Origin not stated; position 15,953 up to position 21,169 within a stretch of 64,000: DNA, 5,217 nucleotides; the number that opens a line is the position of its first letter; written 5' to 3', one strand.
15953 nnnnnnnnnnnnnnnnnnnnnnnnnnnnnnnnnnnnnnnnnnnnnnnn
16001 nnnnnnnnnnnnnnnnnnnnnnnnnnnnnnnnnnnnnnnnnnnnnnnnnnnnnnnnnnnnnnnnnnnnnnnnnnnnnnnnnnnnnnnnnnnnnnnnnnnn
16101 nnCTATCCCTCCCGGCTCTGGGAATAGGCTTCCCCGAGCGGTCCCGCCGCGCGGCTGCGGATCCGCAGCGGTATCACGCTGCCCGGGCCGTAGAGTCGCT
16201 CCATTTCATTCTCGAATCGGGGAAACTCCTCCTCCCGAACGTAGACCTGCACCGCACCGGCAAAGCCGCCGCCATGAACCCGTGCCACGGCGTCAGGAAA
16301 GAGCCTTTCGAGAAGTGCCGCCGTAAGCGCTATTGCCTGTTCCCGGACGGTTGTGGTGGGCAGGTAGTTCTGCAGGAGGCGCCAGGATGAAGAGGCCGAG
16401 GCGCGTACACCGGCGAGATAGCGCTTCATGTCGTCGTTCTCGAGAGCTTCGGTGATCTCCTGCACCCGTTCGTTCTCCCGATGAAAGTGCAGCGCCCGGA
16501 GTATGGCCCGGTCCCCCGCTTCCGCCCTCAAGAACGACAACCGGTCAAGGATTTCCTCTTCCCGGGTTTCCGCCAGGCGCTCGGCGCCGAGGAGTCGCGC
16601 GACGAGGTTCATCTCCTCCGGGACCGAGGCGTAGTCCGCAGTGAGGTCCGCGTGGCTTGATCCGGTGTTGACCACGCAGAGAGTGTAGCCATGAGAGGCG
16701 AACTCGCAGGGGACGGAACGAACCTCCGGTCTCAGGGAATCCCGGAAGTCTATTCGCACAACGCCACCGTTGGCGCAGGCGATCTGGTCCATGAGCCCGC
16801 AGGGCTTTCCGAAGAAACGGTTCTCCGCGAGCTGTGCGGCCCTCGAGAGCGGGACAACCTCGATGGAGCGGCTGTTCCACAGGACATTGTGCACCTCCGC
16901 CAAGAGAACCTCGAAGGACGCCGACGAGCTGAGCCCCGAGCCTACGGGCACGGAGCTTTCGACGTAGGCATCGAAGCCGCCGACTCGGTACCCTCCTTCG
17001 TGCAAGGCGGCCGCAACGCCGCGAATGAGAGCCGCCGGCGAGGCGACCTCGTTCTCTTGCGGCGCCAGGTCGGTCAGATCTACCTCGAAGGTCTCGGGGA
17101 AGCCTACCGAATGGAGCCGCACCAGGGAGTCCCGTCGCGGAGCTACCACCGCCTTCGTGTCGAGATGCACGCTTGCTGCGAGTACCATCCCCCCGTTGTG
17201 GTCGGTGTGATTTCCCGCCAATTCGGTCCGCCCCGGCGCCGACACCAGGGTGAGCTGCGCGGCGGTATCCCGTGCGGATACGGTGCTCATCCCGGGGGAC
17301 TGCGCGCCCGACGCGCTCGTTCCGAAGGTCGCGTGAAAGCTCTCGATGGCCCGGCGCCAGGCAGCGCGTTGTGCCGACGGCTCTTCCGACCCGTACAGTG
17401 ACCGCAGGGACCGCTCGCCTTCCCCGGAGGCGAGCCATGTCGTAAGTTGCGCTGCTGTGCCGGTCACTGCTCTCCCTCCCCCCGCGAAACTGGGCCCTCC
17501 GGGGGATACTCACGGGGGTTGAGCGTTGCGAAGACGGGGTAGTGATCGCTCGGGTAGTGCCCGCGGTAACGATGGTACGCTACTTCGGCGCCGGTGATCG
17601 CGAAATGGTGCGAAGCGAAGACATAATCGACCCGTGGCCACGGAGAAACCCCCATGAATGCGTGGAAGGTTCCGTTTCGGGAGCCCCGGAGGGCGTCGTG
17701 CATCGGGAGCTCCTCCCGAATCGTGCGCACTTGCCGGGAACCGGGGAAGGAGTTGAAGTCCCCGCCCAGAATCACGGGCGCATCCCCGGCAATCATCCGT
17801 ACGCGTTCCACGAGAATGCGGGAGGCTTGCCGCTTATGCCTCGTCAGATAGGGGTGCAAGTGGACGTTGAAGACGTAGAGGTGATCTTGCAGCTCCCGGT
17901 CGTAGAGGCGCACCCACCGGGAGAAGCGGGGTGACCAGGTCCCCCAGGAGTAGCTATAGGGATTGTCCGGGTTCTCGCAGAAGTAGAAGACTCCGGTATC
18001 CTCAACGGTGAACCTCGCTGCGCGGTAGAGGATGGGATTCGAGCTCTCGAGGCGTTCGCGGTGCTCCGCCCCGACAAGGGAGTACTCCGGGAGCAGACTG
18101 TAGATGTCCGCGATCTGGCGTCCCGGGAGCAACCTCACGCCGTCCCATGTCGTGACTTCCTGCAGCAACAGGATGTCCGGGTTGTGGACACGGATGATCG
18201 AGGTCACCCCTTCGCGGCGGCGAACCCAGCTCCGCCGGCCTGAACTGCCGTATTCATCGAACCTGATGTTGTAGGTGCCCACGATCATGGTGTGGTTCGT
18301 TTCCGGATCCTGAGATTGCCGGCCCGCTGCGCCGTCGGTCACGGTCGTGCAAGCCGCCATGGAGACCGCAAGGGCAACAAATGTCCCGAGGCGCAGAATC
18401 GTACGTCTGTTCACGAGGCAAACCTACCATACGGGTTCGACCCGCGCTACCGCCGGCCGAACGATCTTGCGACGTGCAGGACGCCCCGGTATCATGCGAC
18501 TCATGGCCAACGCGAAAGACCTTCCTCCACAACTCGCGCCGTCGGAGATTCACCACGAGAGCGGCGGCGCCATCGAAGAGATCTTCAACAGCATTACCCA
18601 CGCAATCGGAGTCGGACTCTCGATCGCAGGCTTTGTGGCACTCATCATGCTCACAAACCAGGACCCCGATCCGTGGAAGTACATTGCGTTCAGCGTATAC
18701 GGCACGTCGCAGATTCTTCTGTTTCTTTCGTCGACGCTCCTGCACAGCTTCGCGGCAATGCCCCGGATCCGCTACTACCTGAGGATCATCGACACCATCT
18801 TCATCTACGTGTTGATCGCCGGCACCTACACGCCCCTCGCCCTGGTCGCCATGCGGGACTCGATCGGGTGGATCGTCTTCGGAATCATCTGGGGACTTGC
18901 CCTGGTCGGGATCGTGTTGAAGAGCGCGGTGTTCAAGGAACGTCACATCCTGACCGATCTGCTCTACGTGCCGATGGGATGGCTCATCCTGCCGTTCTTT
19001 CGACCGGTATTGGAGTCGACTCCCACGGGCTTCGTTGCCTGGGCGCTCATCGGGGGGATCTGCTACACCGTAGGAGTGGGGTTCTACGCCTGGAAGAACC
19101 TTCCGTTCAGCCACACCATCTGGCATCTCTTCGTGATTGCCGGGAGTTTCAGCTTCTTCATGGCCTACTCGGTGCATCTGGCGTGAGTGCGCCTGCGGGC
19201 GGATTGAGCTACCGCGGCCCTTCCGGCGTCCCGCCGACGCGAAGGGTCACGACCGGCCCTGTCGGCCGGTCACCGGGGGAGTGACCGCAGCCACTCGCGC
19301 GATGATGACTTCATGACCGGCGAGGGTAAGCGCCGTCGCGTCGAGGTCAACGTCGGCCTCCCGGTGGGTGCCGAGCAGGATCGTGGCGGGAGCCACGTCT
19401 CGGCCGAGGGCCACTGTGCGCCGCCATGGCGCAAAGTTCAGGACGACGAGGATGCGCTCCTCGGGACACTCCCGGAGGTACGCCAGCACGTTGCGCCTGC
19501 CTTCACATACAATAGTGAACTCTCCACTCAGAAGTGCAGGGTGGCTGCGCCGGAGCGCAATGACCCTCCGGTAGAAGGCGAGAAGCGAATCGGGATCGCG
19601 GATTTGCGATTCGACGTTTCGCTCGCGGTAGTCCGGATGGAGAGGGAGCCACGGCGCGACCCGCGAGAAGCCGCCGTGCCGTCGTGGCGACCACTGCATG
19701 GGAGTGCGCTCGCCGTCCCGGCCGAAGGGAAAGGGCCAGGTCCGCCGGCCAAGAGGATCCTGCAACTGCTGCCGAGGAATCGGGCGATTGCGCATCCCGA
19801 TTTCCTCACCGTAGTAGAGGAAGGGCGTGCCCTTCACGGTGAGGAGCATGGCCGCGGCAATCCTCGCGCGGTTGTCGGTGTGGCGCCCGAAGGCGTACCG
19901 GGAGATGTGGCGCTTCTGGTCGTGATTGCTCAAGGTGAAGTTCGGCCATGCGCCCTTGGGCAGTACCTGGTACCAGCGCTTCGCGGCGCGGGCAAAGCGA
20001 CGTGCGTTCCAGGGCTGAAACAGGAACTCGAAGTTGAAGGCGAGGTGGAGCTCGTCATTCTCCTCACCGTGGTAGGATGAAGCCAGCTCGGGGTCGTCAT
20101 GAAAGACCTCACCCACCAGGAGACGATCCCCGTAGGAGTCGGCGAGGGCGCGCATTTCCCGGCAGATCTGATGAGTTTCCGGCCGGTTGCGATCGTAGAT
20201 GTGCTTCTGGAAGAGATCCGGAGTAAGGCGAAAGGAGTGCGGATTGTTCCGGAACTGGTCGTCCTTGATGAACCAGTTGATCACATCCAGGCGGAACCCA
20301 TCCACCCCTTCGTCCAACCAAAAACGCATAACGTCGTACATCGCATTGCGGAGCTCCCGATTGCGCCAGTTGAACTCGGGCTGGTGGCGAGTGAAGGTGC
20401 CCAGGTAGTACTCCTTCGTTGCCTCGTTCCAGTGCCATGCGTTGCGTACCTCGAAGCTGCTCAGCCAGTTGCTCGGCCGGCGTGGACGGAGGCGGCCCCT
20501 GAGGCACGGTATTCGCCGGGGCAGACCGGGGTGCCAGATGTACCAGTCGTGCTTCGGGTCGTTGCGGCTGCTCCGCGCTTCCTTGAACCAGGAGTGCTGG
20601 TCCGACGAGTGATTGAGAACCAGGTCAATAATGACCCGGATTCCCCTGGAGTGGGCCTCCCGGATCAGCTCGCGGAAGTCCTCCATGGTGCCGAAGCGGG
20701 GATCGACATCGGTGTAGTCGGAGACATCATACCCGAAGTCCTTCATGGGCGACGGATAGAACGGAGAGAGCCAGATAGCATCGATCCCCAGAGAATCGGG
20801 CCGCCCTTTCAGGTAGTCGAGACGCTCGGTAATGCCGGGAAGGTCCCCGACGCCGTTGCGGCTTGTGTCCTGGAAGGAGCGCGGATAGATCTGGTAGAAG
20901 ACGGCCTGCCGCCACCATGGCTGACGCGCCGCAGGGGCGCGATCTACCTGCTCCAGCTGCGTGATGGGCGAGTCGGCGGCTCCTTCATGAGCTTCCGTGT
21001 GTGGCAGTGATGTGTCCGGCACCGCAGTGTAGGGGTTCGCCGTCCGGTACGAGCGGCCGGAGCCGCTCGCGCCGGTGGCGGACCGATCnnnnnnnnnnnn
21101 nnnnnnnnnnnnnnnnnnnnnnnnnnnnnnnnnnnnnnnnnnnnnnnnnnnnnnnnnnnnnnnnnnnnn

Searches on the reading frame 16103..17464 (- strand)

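Call 53: search_protein_families(library=pfam, proteins=[window:16103-17464:-], max_evalue=0.0001)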
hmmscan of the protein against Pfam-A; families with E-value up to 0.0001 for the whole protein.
window:16103-17464:- (453 aa): 2 families
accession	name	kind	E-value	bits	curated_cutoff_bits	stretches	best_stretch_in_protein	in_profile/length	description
PF00288.32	GHMP_kinases_N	-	2.2e-15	57.1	22.3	1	146-234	2-87/87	GHMP kinases N terminal domain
PF10509.15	GalKase_gal_bdg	-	2.3e-14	53.1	23.1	1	72-109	12-49/49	Galactokinase galactose-binding signature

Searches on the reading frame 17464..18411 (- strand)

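Call 53: search_protein_families(library=pfam, proteins=[window:17464-18411:-], max_evalue=0.0001)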
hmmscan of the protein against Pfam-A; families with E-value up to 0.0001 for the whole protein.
window:17464-18411:- (315 aa): 1 family
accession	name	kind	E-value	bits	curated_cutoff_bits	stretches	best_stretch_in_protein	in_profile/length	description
PF03372.29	Exo_endo_phos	-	8.2e-20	71.9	24.5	1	45-290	1-225/225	Endonuclease/Exonuclease/phosphatase family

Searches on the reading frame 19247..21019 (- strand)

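Call 51: search_protein_families(library=pfam, proteins=[window:19247-21019:-], max_evalue=0.0001)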
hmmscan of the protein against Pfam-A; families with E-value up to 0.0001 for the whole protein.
window:19247-21019:- (590 aa): 3 families
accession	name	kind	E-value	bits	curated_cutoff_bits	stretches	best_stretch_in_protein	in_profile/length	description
PF00128.31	Alpha-amylase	-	4.3e-137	458.4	22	1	43-499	1-446/446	Alpha amylase, catalytic domain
PF11941.14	DUF3459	-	1.9e-07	31.8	22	1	482-573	1-89/90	Domain of unknown function (DUF3459)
PF16657.11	Malt_amylase_C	-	4.6e-07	30.3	27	1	499-570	1-72/75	Maltogenic Amylase, C-terminal domain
